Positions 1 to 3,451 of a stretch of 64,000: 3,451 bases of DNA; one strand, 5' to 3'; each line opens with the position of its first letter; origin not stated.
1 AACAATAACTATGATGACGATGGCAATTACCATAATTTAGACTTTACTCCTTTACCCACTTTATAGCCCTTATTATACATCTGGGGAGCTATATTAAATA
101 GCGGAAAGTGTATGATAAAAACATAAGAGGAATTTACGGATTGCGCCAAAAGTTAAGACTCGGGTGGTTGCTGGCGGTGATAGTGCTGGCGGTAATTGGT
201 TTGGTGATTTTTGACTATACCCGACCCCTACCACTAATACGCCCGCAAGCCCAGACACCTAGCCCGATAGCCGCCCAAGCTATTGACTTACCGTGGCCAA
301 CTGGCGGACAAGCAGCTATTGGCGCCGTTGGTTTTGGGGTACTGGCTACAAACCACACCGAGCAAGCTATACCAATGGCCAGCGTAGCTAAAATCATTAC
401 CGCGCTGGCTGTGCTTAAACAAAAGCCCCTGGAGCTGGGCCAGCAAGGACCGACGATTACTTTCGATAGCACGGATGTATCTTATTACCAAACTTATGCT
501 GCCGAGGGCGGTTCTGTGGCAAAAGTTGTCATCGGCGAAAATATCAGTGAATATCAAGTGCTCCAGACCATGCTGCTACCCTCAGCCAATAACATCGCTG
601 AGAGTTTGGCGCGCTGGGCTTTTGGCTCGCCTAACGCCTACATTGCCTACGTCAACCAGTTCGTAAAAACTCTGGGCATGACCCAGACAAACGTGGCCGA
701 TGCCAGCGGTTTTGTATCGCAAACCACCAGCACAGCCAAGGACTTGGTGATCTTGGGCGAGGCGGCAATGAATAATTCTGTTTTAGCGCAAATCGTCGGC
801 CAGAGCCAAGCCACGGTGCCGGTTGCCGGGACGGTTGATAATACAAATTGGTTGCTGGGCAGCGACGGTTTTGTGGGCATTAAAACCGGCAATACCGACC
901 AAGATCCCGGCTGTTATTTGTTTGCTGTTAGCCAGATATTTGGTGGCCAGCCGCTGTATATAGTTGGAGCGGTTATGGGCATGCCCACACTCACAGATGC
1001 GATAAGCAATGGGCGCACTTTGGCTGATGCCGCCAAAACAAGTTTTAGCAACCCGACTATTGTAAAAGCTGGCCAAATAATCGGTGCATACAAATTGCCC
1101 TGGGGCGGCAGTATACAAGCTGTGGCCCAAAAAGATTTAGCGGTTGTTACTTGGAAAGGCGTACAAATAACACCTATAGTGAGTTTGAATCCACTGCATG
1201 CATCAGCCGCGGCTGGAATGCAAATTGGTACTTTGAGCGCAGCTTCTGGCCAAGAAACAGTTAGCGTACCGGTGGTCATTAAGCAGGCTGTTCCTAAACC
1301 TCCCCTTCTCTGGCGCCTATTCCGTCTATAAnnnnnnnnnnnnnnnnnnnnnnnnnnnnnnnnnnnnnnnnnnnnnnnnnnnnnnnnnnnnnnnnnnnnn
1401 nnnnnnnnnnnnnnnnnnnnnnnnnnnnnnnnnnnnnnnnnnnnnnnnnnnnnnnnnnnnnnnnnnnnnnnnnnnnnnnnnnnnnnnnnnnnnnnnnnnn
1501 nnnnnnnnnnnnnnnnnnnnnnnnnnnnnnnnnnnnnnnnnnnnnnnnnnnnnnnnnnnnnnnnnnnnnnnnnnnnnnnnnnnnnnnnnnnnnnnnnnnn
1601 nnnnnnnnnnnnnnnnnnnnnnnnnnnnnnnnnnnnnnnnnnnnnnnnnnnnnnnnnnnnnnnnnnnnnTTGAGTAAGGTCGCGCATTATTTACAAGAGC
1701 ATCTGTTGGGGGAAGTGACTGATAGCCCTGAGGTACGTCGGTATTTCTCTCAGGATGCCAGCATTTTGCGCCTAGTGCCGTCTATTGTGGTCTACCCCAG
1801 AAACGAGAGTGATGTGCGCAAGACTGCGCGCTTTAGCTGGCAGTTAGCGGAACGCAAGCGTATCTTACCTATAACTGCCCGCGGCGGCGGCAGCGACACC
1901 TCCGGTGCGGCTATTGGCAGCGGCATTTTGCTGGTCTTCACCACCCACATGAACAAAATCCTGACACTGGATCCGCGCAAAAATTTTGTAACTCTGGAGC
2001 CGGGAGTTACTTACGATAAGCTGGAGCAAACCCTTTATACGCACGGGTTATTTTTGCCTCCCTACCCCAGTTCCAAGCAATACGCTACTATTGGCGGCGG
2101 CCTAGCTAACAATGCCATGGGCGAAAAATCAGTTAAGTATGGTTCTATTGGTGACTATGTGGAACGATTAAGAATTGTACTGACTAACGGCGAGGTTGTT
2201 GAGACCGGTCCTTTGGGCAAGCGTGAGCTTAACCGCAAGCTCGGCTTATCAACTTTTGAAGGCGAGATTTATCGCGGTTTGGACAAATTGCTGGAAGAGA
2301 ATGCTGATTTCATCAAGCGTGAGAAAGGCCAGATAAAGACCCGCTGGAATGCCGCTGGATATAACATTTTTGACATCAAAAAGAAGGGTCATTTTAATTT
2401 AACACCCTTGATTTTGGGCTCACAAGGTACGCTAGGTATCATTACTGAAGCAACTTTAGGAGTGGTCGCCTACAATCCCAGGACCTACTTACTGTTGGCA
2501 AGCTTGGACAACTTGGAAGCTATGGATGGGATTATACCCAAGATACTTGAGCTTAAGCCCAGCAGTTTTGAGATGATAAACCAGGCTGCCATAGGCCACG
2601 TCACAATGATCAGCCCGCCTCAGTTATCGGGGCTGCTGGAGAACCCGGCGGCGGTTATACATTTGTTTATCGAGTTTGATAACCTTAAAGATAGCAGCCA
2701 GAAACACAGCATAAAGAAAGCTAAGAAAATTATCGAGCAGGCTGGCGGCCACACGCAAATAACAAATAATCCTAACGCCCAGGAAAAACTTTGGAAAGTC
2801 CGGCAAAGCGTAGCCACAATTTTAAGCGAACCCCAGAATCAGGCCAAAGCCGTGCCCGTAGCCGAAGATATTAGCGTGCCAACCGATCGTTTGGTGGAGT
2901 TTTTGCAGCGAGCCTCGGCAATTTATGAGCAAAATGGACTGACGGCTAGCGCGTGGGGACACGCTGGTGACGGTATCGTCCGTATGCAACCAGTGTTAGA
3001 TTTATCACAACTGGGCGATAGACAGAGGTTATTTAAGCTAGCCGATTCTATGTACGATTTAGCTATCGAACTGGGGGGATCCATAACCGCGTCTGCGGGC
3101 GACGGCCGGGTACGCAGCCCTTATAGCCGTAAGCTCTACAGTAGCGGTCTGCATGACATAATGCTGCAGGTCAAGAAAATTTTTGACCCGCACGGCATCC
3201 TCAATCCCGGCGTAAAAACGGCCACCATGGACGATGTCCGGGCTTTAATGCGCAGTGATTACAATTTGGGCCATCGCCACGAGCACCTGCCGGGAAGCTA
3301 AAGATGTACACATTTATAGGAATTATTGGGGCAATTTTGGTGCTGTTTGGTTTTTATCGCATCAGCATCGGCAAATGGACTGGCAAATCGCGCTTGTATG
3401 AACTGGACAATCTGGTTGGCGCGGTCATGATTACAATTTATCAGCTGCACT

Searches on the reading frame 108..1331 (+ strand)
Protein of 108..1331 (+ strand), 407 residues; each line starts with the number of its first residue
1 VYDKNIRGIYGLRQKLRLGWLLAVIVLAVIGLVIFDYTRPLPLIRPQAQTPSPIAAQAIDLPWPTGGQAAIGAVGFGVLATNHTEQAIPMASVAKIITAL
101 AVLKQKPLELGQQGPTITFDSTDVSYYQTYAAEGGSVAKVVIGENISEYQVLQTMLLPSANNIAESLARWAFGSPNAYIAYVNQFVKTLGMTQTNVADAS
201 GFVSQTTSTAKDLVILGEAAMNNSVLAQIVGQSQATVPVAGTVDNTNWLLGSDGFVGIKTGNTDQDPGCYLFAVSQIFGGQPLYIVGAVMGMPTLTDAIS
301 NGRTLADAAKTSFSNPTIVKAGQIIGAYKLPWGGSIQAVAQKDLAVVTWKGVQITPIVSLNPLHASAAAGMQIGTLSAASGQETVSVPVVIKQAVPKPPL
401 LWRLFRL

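Call 11: search_protein_families(library=pfam, proteins=[window:108-1331:+])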
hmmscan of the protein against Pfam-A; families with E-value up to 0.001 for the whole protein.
window:108-1331:+ (407 aa): 1 family
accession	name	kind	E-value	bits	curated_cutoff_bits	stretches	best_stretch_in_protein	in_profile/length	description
PF00768.25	Peptidase_S11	-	6e-22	78.7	27.6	1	78-269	25-218/239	D-alanyl-D-alanine carboxypeptidase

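Call 39: find_homologous_proteins(query=window:108-1328:+, max_evalue=1e-20)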
Query window:108-1328:+ (407 aa): 3544 proteins with E <= 1e-20 among 8000 candidates; the best 120 are listed.
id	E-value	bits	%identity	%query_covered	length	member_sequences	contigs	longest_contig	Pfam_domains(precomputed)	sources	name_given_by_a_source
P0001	1.6e-260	882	100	100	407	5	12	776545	PF00768.26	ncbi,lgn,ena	ncbi:MAG: hypothetical protein ABSD10_01950 [Candidatus Saccharimonadales bacterium]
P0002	5.6e-172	590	70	92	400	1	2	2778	PF00768.26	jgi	-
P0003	5.6e-172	590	70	92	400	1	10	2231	PF00768.26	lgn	-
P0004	5.8e-172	590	70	92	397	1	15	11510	PF00768.26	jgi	-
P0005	5.8e-172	590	70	92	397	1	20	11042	PF00768.26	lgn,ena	-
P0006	1.3e-170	586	70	92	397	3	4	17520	PF00768.26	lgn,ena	-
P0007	1.1e-168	579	70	92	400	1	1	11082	PF00768.26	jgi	jgi:D-alanyl-D-alanine carboxypeptidase (penicillin-binding protein 5/6)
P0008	8.7e-164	563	70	92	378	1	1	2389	PF00768.26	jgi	jgi:D-alanyl-D-alanine carboxypeptidase (penicillin-binding protein 5/6)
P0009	1.1e-161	556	64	97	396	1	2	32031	PF00768.26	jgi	jgi:D-alanyl-D-alanine carboxypeptidase (penicillin-binding protein 5/6)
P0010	2.2e-160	552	67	92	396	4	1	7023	PF00768.26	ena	-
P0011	1.8e-159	549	64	97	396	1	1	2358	PF07943.19,PF00768.26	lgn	-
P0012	1.1e-156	540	64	97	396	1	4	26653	PF07943.19,PF00768.26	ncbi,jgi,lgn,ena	-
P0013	9.3e-133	461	55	99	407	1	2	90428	PF00768.26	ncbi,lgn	-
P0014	2.3e-126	440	54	97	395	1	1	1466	PF07943.19,PF00768.26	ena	-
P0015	1.1e-123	431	53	92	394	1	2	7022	PF00768.26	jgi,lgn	jgi:D-alanyl-D-alanine carboxypeptidase (penicillin-binding protein 5/6)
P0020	1.6e-120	421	51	96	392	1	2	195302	PF00768.26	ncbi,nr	ncbi:MAG TPA: hypothetical protein VLE51_00020 [Candidatus Saccharimonadales bacterium]|nr:hypotheti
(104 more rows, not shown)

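Call 40: find_encoding_contigs(protein=P0006, flank=3000, max_places=1)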
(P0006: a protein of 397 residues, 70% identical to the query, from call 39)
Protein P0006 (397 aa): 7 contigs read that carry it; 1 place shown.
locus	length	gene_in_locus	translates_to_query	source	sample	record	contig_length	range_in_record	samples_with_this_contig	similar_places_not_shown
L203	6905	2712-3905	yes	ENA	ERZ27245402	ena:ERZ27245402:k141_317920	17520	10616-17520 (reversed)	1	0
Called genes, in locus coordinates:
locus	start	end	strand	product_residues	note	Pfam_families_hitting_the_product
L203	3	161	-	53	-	?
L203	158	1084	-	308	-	-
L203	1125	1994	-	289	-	PF05569:Peptidase_M56 (weak), PF01435:Peptidase_M48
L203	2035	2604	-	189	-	PF04011:LemA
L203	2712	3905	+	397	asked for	PF00768:Peptidase_S11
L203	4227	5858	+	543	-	PF01565:FAD_binding_4, PF02913:FAD-oxidase_C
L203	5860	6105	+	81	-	PF26604:CBU_0592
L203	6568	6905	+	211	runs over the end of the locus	-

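Call 41: find_encoding_contigs(protein=P0009, flank=3000, max_places=1)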
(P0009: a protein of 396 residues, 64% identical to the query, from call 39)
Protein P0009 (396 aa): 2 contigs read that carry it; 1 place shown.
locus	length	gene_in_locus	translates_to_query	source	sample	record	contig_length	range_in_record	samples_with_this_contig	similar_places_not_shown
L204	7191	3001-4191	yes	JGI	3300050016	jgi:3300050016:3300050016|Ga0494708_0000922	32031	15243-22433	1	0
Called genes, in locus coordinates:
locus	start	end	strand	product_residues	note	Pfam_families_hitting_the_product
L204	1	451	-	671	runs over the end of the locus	PF22745:Nlig-Ia, PF01653:DNA_ligase_aden, PF03120:OB_DNA_ligase, PF03119:DNA_ligase_ZBD, PF12826:HHH_2, PF14520:HHH_5 (weak), PF00633:HHH (faint), PF00533:BRCT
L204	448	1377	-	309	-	-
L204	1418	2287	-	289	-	PF01435:Peptidase_M48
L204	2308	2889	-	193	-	PF04011:LemA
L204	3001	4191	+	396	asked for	PF00768:Peptidase_S11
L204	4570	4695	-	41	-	-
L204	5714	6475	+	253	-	-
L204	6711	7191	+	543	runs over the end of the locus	PF01565:FAD_binding_4, PF02913:FAD-oxidase_C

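Call 42: find_encoding_contigs(protein=P0013, flank=3000, max_places=1)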
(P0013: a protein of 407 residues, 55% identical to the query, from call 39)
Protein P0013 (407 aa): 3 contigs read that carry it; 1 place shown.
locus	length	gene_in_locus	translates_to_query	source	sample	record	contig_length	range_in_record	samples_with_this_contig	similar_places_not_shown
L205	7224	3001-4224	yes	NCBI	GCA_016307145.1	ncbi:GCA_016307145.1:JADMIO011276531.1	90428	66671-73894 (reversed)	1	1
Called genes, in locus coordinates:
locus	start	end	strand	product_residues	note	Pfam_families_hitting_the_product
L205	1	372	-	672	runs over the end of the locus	PF22745:Nlig-Ia, PF01653:DNA_ligase_aden, PF03120:OB_DNA_ligase, PF03119:DNA_ligase_ZBD, PF12826:HHH_2, PF14520:HHH_5 (weak), PF00633:HHH (weak), PF00533:BRCT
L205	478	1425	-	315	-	-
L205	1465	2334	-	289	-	PF05569:Peptidase_M56 (faint), PF01435:Peptidase_M48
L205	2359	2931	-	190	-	PF04011:LemA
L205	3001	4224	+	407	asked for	PF00768:Peptidase_S11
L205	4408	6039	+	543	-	PF01565:FAD_binding_4, PF02913:FAD-oxidase_C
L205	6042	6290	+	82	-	PF26604:CBU_0592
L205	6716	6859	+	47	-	-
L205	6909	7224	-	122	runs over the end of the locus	-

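Call 43: find_encoding_contigs(protein=P0020, flank=3000, max_places=1)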
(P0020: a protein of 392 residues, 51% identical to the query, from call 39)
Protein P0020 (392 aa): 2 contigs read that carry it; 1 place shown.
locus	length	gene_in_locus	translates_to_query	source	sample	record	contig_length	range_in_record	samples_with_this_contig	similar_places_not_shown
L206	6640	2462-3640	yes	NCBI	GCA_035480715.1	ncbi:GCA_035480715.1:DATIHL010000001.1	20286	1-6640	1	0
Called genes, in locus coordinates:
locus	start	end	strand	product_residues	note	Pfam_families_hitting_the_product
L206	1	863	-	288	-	?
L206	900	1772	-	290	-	PF01435:Peptidase_M48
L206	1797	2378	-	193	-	PF04011:LemA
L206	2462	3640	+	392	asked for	PF00768:Peptidase_S11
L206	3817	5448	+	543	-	PF01565:FAD_binding_4, PF02913:FAD-oxidase_C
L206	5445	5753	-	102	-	-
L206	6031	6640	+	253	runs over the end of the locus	PF01145:Band_7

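Call 48: find_encoding_contigs(protein=P0001, flank=700, max_places=10)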
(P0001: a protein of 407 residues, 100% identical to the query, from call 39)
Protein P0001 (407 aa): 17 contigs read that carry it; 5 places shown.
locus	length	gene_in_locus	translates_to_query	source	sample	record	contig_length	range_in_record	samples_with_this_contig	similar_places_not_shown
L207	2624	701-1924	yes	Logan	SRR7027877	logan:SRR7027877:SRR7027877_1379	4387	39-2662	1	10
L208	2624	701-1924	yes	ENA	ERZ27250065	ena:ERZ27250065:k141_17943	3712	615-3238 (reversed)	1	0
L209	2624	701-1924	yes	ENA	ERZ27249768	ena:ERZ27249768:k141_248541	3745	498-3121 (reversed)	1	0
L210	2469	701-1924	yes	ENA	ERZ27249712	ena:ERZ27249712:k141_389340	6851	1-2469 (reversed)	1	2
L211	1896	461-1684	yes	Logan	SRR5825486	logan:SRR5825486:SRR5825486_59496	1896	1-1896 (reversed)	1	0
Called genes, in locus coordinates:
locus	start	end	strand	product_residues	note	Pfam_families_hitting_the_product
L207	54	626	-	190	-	PF04011:LemA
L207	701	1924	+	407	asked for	PF00768:Peptidase_S11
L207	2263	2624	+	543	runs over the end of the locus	PF01565:FAD_binding_4, PF02913:FAD-oxidase_C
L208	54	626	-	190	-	PF04011:LemA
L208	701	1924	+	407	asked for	PF00768:Peptidase_S11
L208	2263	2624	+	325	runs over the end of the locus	?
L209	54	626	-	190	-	PF04011:LemA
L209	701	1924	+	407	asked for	PF00768:Peptidase_S11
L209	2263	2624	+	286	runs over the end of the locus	?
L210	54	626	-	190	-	PF04011:LemA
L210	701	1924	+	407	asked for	PF00768:Peptidase_S11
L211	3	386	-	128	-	?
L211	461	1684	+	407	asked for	PF00768:Peptidase_S11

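Call 49: find_encoding_contigs(protein=P0004, flank=700, max_places=4)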
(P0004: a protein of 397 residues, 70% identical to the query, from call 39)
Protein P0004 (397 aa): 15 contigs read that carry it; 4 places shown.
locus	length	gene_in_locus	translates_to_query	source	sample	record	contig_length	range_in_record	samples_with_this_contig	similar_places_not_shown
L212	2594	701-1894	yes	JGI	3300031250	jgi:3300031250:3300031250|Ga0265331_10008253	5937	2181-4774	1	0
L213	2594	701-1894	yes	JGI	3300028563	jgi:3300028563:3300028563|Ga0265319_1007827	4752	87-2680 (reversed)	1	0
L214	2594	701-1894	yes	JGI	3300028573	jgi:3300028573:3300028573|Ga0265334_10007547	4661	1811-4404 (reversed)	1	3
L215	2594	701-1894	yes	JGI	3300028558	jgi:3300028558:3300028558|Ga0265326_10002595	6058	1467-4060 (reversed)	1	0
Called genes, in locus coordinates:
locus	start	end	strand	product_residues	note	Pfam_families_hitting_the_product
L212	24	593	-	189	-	PF04011:LemA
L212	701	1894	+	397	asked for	PF00768:Peptidase_S11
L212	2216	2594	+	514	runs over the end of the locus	?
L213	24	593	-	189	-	PF04011:LemA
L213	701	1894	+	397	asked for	PF00768:Peptidase_S11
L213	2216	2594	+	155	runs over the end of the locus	?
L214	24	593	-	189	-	PF04011:LemA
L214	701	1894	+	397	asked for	PF00768:Peptidase_S11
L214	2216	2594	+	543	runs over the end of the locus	PF01565:FAD_binding_4, PF02913:FAD-oxidase_C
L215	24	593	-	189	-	PF04011:LemA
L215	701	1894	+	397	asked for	PF00768:Peptidase_S11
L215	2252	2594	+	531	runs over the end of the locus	PF01565:FAD_binding_4, PF02913:FAD-oxidase_C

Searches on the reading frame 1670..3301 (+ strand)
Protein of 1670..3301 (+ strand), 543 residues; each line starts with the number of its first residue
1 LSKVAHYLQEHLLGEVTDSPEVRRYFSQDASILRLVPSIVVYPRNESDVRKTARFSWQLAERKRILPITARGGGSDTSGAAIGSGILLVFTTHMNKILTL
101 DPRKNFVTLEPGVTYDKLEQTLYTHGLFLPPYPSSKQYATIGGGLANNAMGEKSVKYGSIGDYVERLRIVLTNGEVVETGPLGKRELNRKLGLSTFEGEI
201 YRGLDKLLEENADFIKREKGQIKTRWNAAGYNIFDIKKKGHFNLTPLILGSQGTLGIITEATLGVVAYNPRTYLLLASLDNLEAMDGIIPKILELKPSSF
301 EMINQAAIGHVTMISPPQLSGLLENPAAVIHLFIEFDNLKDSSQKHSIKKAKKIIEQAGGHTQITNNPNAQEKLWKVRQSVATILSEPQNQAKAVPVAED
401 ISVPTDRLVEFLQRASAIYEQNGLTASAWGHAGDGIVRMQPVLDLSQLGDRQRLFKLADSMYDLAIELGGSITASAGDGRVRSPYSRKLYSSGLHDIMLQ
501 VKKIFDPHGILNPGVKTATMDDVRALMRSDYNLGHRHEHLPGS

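Call 11: search_protein_families(library=pfam, proteins=[window:1670-3301:+])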
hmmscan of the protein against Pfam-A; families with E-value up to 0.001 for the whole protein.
window:1670-3301:+ (543 aa): 2 families
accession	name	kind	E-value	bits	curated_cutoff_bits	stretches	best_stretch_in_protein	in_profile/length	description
PF02913.24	FAD-oxidase_C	-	6.7e-39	134.5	21.2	1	275-514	8-246/248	FAD linked oxidases, C-terminal domain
PF01565.28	FAD_binding_4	-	2.5e-34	118.4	26.4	1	37-180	1-139/139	FAD binding domain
